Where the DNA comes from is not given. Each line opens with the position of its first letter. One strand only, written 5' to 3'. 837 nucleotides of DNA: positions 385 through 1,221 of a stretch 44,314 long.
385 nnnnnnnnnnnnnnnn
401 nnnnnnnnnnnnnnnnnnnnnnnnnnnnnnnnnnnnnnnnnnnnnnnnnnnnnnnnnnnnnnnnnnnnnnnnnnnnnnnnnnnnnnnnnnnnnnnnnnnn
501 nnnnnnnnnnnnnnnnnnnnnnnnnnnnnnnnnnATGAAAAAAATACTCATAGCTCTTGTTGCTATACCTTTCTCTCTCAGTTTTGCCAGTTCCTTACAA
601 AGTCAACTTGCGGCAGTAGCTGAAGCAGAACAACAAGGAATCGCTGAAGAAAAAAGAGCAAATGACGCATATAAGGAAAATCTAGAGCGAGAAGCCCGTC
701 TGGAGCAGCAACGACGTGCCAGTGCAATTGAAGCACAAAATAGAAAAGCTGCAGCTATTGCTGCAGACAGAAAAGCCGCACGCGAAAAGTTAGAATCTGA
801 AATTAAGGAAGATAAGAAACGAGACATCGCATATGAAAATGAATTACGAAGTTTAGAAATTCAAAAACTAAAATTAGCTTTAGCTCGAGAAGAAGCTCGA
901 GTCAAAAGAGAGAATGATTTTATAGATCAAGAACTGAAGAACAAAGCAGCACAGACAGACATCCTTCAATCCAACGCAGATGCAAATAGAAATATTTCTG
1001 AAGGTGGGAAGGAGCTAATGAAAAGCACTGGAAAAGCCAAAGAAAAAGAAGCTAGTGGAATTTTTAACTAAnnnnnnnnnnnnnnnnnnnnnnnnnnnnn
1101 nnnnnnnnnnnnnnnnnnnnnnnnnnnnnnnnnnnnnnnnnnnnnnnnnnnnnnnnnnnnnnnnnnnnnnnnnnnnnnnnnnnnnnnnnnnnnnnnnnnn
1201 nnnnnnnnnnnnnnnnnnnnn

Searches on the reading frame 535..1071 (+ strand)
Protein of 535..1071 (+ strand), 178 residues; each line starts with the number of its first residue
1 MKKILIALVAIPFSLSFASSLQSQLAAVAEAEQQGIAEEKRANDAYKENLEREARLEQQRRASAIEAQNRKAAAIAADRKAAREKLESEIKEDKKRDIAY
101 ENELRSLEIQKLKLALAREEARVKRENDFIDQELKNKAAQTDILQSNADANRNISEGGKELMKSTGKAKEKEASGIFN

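Call 5: search_protein_families(library=pfam, proteins=[window:535-1071:+], max_evalue=1)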
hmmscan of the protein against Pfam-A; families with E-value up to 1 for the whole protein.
window:535-1071:+ (178 aa): 2 families
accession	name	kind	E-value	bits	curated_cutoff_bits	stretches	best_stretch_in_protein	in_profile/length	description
PF17358.7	DUF5384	-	7.2e-46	156.3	25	1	32-177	1-145/145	Family of unknown function (DUF5384)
PF04791.21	LMBR1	-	0.052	12.9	31.9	1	7-157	182-322/510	LMBR1-like membrane protein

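Call 10: search_dna_similar(query=window:535-1068:+, collection=phages, mode=protein, max_rows=30, max_evalue=0.001)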
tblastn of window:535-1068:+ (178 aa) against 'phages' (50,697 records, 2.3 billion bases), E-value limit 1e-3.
Records with a match: 13; places in all: 13; records where one place covers at least 80% of the query: 0.
Best place of each record, by identity: 60-80% 13.
By first word of the organism name: Escherichia 8; Enterobacteria 2; Salmonella 2; Punavirus 1.
By host as written in the record: Escherichia coli 5; - 3; Escherichia coli O103:H25 strain NIPH-11060424/NVH-734 2; Salmonella enterica subsp. enterica serovar Indiana J46 2; Escherichia coli MC1061 1.
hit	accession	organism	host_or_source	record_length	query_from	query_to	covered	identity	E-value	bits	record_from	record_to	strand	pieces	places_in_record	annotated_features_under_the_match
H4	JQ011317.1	Escherichia phage TL-2011b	Escherichia coli O103:H25 strain ...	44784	86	178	52%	71.0%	3e-35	135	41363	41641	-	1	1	hypothetical protein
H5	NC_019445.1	Escherichia phage TL-2011b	Escherichia coli O103:H25 strain ...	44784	86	178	52%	71.0%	3e-35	135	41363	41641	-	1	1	DUF5384 family protein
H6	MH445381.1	Escherichia phage P1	Escherichia coli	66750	87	177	51%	60.4%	6e-27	111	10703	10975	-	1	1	none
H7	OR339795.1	Escherichia phage phi456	Escherichia coli MC1061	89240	87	177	51%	60.4%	6e-27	111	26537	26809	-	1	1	tail tip protein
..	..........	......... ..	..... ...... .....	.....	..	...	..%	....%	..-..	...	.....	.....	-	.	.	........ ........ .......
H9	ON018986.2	Escherichia phage JL22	Escherichia coli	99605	87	177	51%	60.4%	6e-27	111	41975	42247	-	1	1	hypothetical protein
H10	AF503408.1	Enterobacteria phage P7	-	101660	87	177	51%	60.4%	6e-27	111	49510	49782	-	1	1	upf50.0: Upf50.0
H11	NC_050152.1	Enterobacteria phage P7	-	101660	87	177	51%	60.4%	6e-27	111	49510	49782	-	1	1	upf50.0: DUF5384 family protein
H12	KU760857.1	Salmonella phage SJ46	Salmonella enterica subsp. enterica ...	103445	87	177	51%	60.4%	6e-27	111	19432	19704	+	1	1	membrane protein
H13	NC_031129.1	Salmonella phage SJ46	Salmonella enterica subsp. enterica ...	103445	87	177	51%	60.4%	6e-27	111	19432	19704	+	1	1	membrane protein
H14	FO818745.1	Escherichia phage RCS47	Escherichia coli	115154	87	177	51%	60.4%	6e-27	111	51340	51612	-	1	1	conserved membrane protein of unknown function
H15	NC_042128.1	Escherichia phage RCS47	Escherichia coli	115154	87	177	51%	60.4%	6e-27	111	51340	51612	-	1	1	DUF5384 family protein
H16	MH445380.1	Escherichia phage P1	Escherichia coli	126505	87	177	51%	60.4%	6e-27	111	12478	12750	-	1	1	none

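Call 14: search_protein_families(library=phrogs, proteins=[window:535-1071:+], max_evalue=0.01)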
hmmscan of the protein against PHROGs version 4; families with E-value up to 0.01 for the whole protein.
window:535-1071:+ (178 aa): 1 family
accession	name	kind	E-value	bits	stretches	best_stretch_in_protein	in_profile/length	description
phrog_1094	-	unknown function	4.6e-65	219.9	1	1-178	1-179/179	-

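Call 15: search_protein_families(library=ncbifam, proteins=[window:535-1071:+], max_evalue=0.1)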
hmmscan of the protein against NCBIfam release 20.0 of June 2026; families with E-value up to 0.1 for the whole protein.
window:535-1071:+ (178 aa): 0 families

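Call 16: search_protein_families(library=padloc, proteins=[window:535-1071:+], max_evalue=0.1)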
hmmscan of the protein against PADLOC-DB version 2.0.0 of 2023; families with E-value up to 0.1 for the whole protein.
window:535-1071:+ (178 aa): 0 families

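Call 17: find_homologous_proteins(query=window:535-1068:+)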
Query window:535-1068:+ (178 aa): 155 proteins with E <= 0.001 among 822 candidates; the best 120 are listed.
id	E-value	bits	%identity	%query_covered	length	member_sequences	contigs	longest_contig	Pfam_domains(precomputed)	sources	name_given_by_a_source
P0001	3.8e-93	327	97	100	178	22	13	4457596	PF17358.8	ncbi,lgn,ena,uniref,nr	ncbi:DUF5384 family protein [Escherichia fergusonii]|uniref:DUF5384 family protein n=1 Tax=Escherich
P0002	6.4e-62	226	98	71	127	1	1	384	PF17358.8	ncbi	ncbi:DUF5384 family protein, partial [Escherichia coli]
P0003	1.0e-60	222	100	67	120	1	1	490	PF17358.8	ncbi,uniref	ncbi:DUF5384 family protein, partial [Escherichia coli]|uniref:DUF5384 family protein n=2 Tax=Escher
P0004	4.5e-60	220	70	100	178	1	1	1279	PF17358.8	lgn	-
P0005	2.6e-59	217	67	100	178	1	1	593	PF17358.8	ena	-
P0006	9.0e-59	216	66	100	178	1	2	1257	PF17358.8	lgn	-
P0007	9.0e-59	216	65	100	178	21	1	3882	PF17358.8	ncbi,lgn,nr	ncbi:hypothetical protein FGT65_22815 [Salmonella enterica subsp. enterica serovar Cerro]|nr:hypothe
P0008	1.5e-58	215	66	100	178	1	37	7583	PF17358.8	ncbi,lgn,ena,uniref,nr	ncbi:TPA: DUF5384 family protein [Enterobacter hormaechei]|uniref:DUF5384 family protein n=1 Tax=Ent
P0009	2.8e-58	214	67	100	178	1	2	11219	PF17358.8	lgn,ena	-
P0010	6.4e-58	213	66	100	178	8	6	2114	PF17358.8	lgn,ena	-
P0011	1.2e-57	212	65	100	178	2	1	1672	PF17358.8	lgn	-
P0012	1.4e-57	212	66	100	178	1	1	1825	PF17358.8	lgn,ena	-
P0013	1.9e-56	208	66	100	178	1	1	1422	PF17358.8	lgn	-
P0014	1.9e-56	208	65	100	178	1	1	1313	PF17358.8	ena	-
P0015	2.2e-56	208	65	98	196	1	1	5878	PF17358.8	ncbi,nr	ncbi:DUF5384 family protein [Salmonella enterica subsp. enterica serovar Cerro]|nr:DUF5384 family pr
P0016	2.5e-56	208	65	100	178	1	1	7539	PF17358.8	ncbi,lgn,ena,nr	ncbi:hypothetical protein IGX55_004433 [Escherichia coli]|nr:hypothetical protein [Escherichia coli]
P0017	2.7e-56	208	65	100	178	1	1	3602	PF17358.8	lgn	-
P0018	2.8e-56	208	65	100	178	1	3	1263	PF17358.8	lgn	-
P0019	3.3e-56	207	65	100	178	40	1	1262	PF17358.8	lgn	-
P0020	4.2e-56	207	69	92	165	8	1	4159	PF17358.8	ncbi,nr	ncbi:hypothetical protein GPH86_004561 [Salmonella enterica]|nr:hypothetical protein [Salmonella ent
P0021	1.3e-55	205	65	100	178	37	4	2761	PF17358.8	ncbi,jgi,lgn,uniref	ncbi:DUF5384 family protein [Enterobacter bugandensis]|uniref:DUF5384 family protein n=1 Tax=Enterob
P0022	2.2e-55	205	64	100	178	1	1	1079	PF17358.8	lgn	-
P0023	3.4e-55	204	67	100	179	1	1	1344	PF17358.8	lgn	-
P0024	1.4e-54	202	62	100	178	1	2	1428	PF17358.8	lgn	-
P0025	9.3e-54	199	64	100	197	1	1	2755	PF17358.8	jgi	-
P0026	1.8e-53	198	63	100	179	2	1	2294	PF17358.8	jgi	-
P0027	2.6e-53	198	61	99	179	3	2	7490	PF17358.8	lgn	-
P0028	7.0e-53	197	62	99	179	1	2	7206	PF17358.8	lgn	-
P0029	1.0e-52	196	63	100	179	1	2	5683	PF17358.8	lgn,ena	-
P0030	1.2e-52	196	61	100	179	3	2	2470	PF17358.8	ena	-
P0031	4.0e-52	194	63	100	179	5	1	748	PF17358.8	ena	-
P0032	5.8e-52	194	63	100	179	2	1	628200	PF17358.8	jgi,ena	jgi:hypothetical protein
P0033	6.0e-52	194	61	100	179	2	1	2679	PF17358.8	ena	-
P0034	7.9e-52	193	64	88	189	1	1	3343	PF17358.8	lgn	-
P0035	1.0e-51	193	62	100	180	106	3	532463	PF17358.8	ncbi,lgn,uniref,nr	ncbi:DUF5384 family protein [Escherichia marmotae]|uniref:DUF5384 family protein n=1 Tax=Escherichia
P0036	7.6e-51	190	61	100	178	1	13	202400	PF17358.8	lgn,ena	-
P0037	1.0e-50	190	61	100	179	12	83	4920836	PF17358.8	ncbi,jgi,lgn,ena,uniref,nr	ncbi:DUF5384 family protein [Citrobacter portucalensis]|uniref:DUF5384 family protein n=1 Tax=Citrob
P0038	1.5e-50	189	62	100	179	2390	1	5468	PF17358.8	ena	-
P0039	2.0e-50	189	60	100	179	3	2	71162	PF17358.8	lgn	-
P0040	2.0e-50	189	61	100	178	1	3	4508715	PF17358.8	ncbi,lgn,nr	ncbi:DUF5384 family protein [Escherichia coli]|nr:DUF5384 family protein [Escherichia coli] QMM78831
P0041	2.7e-50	188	56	100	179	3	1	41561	PF17358.8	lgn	-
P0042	3.3e-50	188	61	100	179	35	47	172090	PF17358.8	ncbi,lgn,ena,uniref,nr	ncbi:DUF5384 family protein [Escherichia albertii]|uniref:DUF5384 family protein n=1 Tax=Escherichia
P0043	4.9e-50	187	60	100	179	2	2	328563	PF17358.8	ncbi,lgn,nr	ncbi:DUF5384 family protein [Escherichia marmotae]|nr:DUF5384 family protein [Escherichia marmotae] 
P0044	6.0e-50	187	61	98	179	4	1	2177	PF17358.8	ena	-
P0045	1.3e-49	186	61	100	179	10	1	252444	PF17358.8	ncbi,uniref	ncbi:DUF5384 family protein [Pseudocitrobacter cyperus]|uniref:DUF5384 family protein n=1 Tax=Pseudo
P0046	1.5e-49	186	63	88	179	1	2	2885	PF17358.8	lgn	-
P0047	1.8e-49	185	59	99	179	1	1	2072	PF17358.8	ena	-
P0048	2.3e-49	185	60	100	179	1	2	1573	PF17358.8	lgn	-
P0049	3.8e-49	184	61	100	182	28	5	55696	PF17358.8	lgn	-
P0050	5.1e-49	184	60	100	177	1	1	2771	PF17358.8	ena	-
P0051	8.1e-49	183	58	100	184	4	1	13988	PF17358.8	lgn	-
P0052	8.7e-49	183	59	100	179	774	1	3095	PF17358.8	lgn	-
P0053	9.0e-49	183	58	100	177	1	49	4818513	PF17358.8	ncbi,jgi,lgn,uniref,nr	ncbi:hypothetical protein FLN92_07000 [Escherichia coli]|jgi:hypothetical protein|uniref:DUF5384 fam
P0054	9.7e-49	183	58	100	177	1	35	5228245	PF17358.8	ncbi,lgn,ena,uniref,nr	ncbi:hypothetical protein DKN91_26215 [Escherichia coli]|uniref:DUF5384 family protein n=1 Tax=Esche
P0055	1.2e-48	183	62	100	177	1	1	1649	PF17358.8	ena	-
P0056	1.3e-48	183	58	100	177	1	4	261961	PF17358.8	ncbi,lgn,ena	-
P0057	1.3e-48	183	58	100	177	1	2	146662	PF17358.8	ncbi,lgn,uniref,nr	ncbi:DUF5384 family protein [Escherichia coli]|uniref:DUF5384 family protein n=1 Tax=Escherichia col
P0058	2.1e-48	182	57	100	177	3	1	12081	PF17358.8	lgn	-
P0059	5.1e-48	181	60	100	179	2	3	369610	PF17358.8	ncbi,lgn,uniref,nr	ncbi:DUF5384 family protein [Salmonella bongori]|uniref:DUF5384 family protein n=1 Tax=Salmonella bo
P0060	5.9e-48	181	57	100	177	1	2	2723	PF17358.8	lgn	-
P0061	6.2e-48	181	57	100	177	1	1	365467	PF17358.8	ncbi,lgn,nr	ncbi:DUF5384 family protein [Escherichia coli]|nr:DUF5384 family protein [Escherichia coli]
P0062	6.7e-48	180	61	100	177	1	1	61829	PF17358.8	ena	-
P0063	1.1e-47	180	59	100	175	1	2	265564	PF17358.8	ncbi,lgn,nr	ncbi:hypothetical protein AYP08_001922 [Escherichia coli]|nr:hypothetical protein [Escherichia coli]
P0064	2.4e-47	179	59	100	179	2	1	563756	PF17358.8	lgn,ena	-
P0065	3.0e-47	178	57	100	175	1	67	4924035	PF17358.8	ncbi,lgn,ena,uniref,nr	ncbi:MAG: DUF5384 family protein [Escherichia coli]|uniref:DUF5384 family protein n=1 Tax=Escherichi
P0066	3.1e-47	178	57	100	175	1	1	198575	PF17358.8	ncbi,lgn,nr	ncbi:hypothetical protein FQJ02_10070 [Escherichia coli]|nr:hypothetical protein [Escherichia coli]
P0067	3.2e-47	178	57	100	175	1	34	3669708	PF17358.8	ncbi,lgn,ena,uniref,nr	ncbi:DUF5384 family protein [Escherichia coli]|uniref:DUF5384 family protein n=1 Tax=Escherichia col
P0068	3.3e-47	178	61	98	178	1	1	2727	PF17358.8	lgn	-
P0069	3.3e-47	178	57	100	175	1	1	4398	PF17358.8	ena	-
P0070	4.3e-47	178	57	100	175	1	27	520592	PF17358.8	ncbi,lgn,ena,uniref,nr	ncbi:Uncharacterized protein YfgI [Escherichia coli]|uniref:DUF5384 family protein n=1 Tax=Escherich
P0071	4.5e-47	178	57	100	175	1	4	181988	PF17358.8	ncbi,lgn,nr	ncbi:hypothetical protein JS858_004906 [Escherichia coli]|nr:hypothetical protein [Escherichia coli]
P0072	6.4e-47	177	58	100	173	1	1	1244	PF17358.8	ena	-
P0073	7.2e-47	177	60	100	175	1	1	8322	PF17358.8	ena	-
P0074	8.0e-47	177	56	99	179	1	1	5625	PF17358.8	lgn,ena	-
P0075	1.1e-46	176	58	100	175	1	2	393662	PF17358.8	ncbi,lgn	ncbi:DUF5384 family protein [Salmonella enterica]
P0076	1.1e-46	176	53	100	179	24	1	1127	PF17358.8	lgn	-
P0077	1.1e-46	176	61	100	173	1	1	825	PF17358.8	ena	-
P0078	2.9e-46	175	56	100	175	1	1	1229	PF17358.8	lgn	-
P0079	3.5e-46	175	59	100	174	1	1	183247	PF17358.8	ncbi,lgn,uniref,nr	ncbi:DUF5384 family protein [Escherichia marmotae]|uniref:DUF5384 family protein n=1 Tax=Escherichia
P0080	5.0e-46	174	60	100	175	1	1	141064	PF17358.8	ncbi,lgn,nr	ncbi:TPA: DUF5384 family protein [Escherichia coli]|nr:DUF5384 family protein [Escherichia coli]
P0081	6.7e-46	174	60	100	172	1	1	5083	PF17358.8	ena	-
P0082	7.0e-46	174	61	100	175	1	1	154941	PF17358.8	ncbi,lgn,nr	ncbi:DUF5384 family protein [Escherichia coli]|nr:DUF5384 family protein [Escherichia coli]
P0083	2.8e-45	172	59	100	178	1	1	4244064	PF17358.8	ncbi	-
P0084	4.1e-45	171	60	100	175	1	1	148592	PF17358.8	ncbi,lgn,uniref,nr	ncbi:DUF5384 family protein [Escherichia coli]|uniref:DUF5384 family protein n=1 Tax=Escherichia col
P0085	5.3e-45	171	57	100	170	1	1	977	PF17358.8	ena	-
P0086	6.4e-45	171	60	100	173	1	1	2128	PF17358.8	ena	-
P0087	4.1e-44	168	56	100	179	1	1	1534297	PF17358.8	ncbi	-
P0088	4.2e-44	168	57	100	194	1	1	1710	PF17358.8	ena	-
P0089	4.8e-44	168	56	100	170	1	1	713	PF17358.8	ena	-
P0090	1.5e-43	166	59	100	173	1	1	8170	PF17358.8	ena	-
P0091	2.1e-43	166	58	100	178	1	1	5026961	PF17358.8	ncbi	ncbi:DUF5384 family protein [Escherichia coli]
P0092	3.4e-43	165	58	100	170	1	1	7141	PF17358.8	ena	-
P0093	3.5e-43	165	58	87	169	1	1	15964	PF17358.8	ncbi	-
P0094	3.6e-43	165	58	87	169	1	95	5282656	PF17358.8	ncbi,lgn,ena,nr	ncbi:Uncharacterised protein [Escherichia coli]|nr:Uncharacterised protein [Escherichia coli]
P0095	4.8e-43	165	55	100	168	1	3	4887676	PF17358.8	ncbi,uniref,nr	ncbi:DUF5384 family protein [Escherichia albertii]|uniref:DUF5384 family protein n=1 Tax=Escherichia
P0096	7.0e-43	164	59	89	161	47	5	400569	PF17358.8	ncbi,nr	ncbi:hypothetical protein UJ48_04160 [Salmonella enterica]|nr:hypothetical protein [Salmonella enter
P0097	8.7e-43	164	58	87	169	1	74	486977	PF17358.8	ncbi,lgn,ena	-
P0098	1.8e-42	163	58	87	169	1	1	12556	PF17358.8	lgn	-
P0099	2.0e-42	163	58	87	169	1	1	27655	PF17358.8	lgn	-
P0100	2.0e-42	163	58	100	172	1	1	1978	PF17358.8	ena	-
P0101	2.0e-42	163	58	100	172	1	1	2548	PF17358.8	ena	-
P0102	2.1e-42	163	58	87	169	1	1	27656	PF17358.8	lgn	-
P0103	2.1e-42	163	58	87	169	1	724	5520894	PF17358.8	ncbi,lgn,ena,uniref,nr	ncbi:nalidixic acid resistance protein [Escherichia coli O145:H28]|uniref:DUF5384 family protein n=1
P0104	7.9e-41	157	51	100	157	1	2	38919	PF17358.8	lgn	-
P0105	3.3e-39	152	56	89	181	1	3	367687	PF17358.8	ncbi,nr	ncbi:DUF5384 family protein [Salmonella enterica]|nr:DUF5384 family protein [Salmonella enterica] EJ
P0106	5.0e-39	152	59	89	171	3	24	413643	PF17358.8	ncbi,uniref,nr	ncbi:DUF5384 family protein [Salmonella enterica]|uniref:Hydrocephalus-inducing protein Hy-3 n=1 Tax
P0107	5.2e-39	152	52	100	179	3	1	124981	PF17358.8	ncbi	-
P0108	5.5e-39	152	71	53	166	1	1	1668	PF17358.8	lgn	-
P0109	3.7e-38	149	56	100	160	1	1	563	PF17358.8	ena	-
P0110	2.1e-37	146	52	100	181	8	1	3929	PF17358.8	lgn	-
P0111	2.4e-37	146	50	99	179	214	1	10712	PF17358.8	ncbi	-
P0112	2.1e-36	143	50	99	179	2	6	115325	PF17358.8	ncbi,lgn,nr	ncbi:TPA: DUF5384 family protein [Escherichia coli]|nr:DUF5384 family protein [Escherichia coli] HBA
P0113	2.7e-36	143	56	72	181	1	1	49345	PF17358.8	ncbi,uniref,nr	ncbi:DUF5384 family protein [Serratia quinivorans]|uniref:DUF5384 family protein n=1 Tax=Serratia qu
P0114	3.0e-35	139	70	54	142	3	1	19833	PF17358.8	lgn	-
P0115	4.6e-35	139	49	99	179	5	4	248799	PF17358.8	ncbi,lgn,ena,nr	ncbi:DUF5384 family protein [Escherichia coli]|nr:hypothetical protein GP665_24500 [Escherichia coli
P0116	9.0e-35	138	70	54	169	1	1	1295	PF17358.8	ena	-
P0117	1.1e-34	138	58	55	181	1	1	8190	PF17358.8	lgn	-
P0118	4.1e-34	136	48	99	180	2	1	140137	PF17358.8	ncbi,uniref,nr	ncbi:hypothetical protein FE392_06860 [Xenorhabdus sp. 12]|uniref:Hydrocephalus-inducing protein Hy-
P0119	6.8e-34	135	69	54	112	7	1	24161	PF17358.8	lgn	-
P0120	8.5e-34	135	50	100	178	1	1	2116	PF17358.8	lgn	-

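Call 40: find_encoding_contigs(protein=P0008, flank=8000, max_places=5)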
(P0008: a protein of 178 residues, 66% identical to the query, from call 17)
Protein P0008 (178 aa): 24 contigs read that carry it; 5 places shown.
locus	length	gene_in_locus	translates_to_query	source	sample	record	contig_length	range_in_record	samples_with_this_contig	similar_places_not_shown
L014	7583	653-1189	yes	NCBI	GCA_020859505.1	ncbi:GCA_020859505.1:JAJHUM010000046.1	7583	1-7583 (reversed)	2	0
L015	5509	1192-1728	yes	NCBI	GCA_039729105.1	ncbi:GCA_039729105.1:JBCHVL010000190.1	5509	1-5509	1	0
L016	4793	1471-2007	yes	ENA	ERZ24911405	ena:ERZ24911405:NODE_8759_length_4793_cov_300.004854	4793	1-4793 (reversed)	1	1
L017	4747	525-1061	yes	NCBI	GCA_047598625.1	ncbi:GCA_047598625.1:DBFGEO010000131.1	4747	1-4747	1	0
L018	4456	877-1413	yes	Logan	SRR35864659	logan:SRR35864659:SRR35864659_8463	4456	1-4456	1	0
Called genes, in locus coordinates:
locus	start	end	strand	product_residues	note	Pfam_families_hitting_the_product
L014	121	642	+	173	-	PF13441:Gly-zipper_YMGG (weak), PF05433:Rick_17kDa_Anti (weak)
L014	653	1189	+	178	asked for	PF17358:DUF5384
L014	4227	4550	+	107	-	PF21983:NikA-like (weak), PF05713:MobC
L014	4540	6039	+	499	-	-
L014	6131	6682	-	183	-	-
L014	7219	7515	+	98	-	-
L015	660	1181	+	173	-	PF13441:Gly-zipper_YMGG (weak), PF05433:Rick_17kDa_Anti (weak)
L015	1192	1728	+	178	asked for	PF17358:DUF5384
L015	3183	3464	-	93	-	PF05015:HigB-like_toxin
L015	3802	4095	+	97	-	PF01381:HTH_3, PF13560:HTH_31 (weak)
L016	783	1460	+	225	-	PF13441:Gly-zipper_YMGG (weak)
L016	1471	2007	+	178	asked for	PF17358:DUF5384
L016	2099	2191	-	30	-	-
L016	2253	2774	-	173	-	-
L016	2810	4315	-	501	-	PF03432:Relaxase (faint)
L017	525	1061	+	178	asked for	PF17358:DUF5384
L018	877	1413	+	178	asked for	PF17358:DUF5384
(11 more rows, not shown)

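Call 46: search_solved_structures(query=A4, max_evalue=1)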
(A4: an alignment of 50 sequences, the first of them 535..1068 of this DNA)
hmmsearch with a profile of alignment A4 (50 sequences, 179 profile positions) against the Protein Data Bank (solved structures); distinct sequences matched with E-value up to 1: 2.
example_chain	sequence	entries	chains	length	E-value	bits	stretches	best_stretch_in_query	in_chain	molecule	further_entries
7fd2_C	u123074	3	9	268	0.18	14.9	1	17-83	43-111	capsid protein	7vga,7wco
7v4t_C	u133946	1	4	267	0.5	13.4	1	17-83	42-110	Capsid protein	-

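Call 57: predict_structure(alignment_id=A6)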
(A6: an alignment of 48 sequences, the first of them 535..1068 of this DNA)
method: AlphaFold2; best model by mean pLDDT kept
length: 178 residues; sequences in the alignment: 48
mean_pLDDT: 87.1   pTM: 0.38
mean pLDDT of the five models: 87.1, 85.5, 84.5, 84.2, 83.6
residues with pLDDT >= 90: 109; 70-90: 45; 50-70: 22; < 50: 2
segments of 3 or more residues with pLDDT < 50: none
pLDDT, mean of each block of 10 residues (from residue 1): 53 59 81 90 95 96 96 97 97 97 97 97 96 95 90 83 78 67
secondary structure, 60 per line:
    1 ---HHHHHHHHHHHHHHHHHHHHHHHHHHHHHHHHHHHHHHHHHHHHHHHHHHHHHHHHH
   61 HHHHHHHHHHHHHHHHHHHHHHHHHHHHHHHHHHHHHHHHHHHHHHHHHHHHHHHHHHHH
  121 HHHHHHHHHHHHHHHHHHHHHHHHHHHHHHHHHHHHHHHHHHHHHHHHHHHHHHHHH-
elements in order: H4-177
